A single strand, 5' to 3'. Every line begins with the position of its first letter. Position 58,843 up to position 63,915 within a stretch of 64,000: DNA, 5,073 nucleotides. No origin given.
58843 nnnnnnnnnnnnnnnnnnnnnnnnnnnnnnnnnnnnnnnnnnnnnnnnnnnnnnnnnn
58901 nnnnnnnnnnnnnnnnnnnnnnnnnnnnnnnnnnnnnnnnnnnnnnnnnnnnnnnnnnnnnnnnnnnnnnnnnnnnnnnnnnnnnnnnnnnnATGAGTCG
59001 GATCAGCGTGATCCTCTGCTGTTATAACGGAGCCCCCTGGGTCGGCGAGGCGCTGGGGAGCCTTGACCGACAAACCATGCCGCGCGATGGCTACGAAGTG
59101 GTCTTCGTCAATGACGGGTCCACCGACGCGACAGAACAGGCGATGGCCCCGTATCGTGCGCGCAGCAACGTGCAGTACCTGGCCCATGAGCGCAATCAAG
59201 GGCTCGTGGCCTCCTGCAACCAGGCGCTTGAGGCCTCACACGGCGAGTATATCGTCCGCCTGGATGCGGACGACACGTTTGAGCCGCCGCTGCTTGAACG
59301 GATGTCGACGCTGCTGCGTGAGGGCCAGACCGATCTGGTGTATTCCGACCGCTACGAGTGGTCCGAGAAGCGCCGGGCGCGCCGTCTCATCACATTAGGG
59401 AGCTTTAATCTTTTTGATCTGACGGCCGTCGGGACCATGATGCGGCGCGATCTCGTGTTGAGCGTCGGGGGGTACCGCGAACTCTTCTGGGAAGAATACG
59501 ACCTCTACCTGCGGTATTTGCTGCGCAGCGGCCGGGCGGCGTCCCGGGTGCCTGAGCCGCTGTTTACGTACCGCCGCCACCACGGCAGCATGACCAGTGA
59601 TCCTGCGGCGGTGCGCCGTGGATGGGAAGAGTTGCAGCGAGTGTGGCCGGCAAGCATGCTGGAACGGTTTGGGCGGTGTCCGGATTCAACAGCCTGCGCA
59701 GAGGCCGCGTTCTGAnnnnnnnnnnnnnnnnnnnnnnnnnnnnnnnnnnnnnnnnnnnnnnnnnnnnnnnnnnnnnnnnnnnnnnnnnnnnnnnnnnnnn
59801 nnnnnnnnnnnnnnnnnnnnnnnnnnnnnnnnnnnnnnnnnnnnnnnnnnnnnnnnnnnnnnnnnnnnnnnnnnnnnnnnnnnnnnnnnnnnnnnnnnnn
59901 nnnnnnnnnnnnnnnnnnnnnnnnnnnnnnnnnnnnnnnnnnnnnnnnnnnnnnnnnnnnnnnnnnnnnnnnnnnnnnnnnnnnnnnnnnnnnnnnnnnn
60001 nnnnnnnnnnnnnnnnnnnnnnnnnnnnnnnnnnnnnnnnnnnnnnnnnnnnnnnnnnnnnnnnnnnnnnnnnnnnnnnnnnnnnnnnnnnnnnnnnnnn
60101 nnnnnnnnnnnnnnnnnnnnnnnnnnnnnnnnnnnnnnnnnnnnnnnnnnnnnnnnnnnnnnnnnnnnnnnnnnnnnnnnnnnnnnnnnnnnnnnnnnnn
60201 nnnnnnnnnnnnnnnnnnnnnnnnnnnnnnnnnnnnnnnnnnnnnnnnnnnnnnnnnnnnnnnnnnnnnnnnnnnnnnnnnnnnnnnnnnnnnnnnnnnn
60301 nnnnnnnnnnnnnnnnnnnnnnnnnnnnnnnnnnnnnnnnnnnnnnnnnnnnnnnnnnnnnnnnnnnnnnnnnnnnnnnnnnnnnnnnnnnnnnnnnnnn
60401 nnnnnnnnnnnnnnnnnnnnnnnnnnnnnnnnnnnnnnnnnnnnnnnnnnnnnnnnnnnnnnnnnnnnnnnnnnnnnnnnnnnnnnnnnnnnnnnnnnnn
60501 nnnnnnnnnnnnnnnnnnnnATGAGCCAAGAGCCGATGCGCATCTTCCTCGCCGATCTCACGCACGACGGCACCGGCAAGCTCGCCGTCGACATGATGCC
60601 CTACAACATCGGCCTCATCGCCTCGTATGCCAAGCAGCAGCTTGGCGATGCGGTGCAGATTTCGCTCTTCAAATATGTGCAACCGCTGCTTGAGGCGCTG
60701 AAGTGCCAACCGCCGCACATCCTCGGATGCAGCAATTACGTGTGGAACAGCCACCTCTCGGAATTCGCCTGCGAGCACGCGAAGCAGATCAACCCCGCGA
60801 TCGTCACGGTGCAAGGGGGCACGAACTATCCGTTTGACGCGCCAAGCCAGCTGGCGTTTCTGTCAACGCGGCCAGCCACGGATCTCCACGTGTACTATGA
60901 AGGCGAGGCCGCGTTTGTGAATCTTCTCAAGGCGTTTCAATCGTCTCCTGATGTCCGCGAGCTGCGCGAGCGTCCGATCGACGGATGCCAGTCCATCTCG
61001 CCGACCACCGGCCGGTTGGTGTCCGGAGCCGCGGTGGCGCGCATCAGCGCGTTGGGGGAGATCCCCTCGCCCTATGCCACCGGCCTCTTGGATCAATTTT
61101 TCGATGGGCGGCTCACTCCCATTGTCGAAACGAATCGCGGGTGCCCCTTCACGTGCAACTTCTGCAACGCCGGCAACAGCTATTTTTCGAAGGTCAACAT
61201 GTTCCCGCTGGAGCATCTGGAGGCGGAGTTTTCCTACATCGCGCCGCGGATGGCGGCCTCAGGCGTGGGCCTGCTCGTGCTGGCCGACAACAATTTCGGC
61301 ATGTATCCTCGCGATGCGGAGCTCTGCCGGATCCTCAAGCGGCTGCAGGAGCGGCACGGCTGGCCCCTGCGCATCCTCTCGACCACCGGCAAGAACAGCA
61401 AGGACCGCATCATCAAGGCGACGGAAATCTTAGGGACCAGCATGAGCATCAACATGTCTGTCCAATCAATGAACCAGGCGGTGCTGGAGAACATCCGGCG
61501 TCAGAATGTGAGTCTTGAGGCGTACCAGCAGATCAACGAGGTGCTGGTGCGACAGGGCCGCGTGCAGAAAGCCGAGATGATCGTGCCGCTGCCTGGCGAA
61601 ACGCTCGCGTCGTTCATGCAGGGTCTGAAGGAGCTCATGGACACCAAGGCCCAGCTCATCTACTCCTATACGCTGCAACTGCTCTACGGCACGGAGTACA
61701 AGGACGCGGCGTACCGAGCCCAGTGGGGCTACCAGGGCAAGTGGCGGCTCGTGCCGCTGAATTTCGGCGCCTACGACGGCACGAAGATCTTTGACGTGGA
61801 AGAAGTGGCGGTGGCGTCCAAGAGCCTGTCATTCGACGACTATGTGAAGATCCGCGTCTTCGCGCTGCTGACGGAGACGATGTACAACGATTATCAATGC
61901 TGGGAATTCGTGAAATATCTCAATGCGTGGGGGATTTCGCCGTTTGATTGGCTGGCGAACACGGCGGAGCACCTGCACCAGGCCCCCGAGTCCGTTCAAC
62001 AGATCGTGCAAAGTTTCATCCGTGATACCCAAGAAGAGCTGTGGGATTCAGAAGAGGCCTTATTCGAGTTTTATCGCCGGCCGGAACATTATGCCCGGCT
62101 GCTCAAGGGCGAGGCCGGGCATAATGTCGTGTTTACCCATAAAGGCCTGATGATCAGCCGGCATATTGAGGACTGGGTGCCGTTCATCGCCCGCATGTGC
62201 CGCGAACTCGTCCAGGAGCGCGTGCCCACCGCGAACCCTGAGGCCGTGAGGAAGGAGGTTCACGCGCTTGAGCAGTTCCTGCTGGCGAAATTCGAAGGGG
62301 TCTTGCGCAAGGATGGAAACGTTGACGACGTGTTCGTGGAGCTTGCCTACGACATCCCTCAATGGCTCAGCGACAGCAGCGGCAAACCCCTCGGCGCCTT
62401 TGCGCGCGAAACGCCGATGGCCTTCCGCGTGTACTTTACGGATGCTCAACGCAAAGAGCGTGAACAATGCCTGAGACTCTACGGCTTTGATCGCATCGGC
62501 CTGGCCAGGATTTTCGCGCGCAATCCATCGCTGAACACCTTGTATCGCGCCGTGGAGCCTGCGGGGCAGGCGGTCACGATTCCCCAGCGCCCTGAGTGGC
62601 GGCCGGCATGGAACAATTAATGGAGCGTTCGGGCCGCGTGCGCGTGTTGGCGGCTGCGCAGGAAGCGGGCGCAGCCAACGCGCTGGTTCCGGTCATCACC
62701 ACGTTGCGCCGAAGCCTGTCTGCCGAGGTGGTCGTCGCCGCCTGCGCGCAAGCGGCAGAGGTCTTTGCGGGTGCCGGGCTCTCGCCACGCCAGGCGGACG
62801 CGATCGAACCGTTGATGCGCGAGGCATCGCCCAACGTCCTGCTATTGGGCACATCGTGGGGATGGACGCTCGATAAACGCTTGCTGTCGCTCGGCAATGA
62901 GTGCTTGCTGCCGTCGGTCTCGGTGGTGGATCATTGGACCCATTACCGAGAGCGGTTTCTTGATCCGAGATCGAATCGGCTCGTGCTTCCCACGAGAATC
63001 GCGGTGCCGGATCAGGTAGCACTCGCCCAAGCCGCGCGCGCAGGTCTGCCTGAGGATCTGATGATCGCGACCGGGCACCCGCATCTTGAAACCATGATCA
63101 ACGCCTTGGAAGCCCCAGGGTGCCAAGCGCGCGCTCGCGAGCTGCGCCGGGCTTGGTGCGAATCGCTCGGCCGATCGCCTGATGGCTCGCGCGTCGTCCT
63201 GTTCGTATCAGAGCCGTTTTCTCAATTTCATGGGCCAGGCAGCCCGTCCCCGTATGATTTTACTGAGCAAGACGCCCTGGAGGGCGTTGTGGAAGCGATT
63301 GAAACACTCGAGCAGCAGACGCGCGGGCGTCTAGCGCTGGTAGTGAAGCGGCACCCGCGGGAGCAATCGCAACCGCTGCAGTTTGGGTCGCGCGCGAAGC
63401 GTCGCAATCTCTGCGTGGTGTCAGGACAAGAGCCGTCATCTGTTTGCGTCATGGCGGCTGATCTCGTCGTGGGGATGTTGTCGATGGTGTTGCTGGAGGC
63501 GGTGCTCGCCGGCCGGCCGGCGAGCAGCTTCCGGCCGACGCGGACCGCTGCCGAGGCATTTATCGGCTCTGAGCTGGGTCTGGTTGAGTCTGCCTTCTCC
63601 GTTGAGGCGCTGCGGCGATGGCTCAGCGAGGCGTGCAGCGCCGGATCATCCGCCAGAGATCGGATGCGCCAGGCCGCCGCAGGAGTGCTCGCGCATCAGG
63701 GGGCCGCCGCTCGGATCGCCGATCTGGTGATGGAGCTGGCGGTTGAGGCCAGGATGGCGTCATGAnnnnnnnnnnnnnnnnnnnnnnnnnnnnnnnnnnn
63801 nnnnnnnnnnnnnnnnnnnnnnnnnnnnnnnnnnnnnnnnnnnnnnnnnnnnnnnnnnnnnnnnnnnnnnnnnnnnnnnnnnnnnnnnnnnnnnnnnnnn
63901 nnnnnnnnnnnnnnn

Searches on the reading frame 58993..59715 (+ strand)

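Call 23: search_protein_families(library=pfam, proteins=[window:58993-59715:+], max_evalue=0.1)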
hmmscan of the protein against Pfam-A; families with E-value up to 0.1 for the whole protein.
window:58993-59715:+ (240 aa): 4 families
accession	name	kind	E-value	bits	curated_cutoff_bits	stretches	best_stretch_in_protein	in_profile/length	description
PF00535.33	Glycos_transf_2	-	6.2e-30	104.8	23.3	1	5-135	1-130/168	Glycosyl transferase family 2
PF10111.15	Glyco_tranf_2_2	-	1.7e-12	47.9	27.3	1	5-108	1-106/276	Glycosyltransferase like family 2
PF13641.12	Glyco_tranf_2_3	-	1.4e-07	32.2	27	1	3-128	2-130/230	Glycosyltransferase like family 2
PF13506.12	Glyco_transf_21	-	0.017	15.1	21.7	1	72-132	19-79/174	Glycosyl transferase family 21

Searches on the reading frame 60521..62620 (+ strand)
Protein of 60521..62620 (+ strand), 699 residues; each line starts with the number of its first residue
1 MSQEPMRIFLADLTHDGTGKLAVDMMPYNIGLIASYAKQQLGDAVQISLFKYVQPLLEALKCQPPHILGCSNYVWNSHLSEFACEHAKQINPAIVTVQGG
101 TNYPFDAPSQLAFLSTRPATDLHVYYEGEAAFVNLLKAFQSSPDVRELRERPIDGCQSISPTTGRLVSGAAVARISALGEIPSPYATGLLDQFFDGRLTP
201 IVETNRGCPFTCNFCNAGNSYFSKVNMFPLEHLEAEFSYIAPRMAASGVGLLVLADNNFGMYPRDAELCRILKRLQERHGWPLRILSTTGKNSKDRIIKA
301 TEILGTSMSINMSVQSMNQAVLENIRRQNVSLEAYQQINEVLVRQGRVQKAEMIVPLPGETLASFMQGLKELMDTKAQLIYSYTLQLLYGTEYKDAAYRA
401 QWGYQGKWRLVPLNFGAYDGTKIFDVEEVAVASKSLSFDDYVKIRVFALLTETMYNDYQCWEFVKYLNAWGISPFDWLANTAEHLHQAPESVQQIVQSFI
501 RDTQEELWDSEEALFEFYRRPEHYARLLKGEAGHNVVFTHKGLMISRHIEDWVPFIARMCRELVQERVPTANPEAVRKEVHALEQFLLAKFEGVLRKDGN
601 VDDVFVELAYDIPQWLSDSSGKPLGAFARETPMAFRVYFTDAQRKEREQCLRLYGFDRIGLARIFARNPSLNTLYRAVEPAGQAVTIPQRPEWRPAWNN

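Call 23: search_protein_families(library=pfam, proteins=[window:60521-62620:+], max_evalue=0.1)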
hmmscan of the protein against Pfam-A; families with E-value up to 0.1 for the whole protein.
window:60521-62620:+ (699 aa): 2 families
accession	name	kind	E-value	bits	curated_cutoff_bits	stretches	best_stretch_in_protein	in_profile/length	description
PF04055.27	Radical_SAM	-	2.8e-09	37.8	29.5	1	203-367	2-161/166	Radical SAM superfamily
PF02310.24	B12-binding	-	0.0012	19.1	32.1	1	18-135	5-120/121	B12 binding domain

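Call 43: find_encoding_contigs(protein=window:60521-62620:+, flank=10000, max_places=1)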
Protein window:60521-62620:+ (699 aa): 2 contigs read that carry it; 1 place shown.
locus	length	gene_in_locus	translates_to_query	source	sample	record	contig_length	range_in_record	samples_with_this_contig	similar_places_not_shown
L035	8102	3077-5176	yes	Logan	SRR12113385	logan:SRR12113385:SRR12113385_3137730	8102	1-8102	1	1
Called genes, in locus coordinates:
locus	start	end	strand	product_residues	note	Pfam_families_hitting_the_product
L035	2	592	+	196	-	?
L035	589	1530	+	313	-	PF01073:3Beta_HSD, PF01370:Epimerase, PF02719:Polysacc_synt_2, PF04321:RmlD_sub_bind, PF13460:NAD_binding_10, PF16363:GDP_Man_Dehyd, PF07993:NAD_binding_4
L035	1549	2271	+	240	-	PF00535:Glycos_transf_2, PF10111:Glyco_tranf_2_2, PF13641:Glyco_tranf_2_3 (weak)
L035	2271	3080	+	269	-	PF03102:NeuB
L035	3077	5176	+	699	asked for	PF04055:Radical_SAM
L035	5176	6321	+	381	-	-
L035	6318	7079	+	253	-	PF02348:CTP_transf_3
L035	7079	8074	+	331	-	PF01408:GFO_IDH_MocA, PF22725:GFO_IDH_MocA_C3 (faint)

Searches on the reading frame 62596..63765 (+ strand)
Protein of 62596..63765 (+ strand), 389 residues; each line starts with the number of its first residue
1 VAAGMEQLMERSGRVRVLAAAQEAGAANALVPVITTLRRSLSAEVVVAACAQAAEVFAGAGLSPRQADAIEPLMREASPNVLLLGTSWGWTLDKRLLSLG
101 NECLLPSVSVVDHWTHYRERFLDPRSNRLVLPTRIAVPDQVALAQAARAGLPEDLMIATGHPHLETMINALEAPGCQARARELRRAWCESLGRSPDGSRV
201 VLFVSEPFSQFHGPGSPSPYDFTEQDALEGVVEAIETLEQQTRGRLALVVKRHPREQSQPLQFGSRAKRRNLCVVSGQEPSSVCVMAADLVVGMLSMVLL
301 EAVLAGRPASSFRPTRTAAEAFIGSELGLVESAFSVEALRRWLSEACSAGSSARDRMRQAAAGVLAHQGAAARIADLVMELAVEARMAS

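Call 23: search_protein_families(library=pfam, proteins=[window:62596-63765:+], max_evalue=0.1)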
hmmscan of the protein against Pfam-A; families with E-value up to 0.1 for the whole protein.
window:62596-63765:+ (389 aa): 0 families

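Call 32: search_protein_families(library=ncbifam, proteins=[window:62596-63765:+], max_evalue=0.01)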
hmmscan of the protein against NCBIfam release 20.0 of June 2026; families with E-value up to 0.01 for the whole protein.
window:62596-63765:+ (389 aa): 2 families
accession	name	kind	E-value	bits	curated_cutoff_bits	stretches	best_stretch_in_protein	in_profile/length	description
NF046086.1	BFO_1060_trans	domain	0.0017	17.6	200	1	246-317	221-294/365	BFO_1060 family glycosyltransferase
TIGR04396.2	surf_polysacc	subfamily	0.0069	15.6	125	1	226-319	205-295/427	surface carbohydrate biosynthesis protein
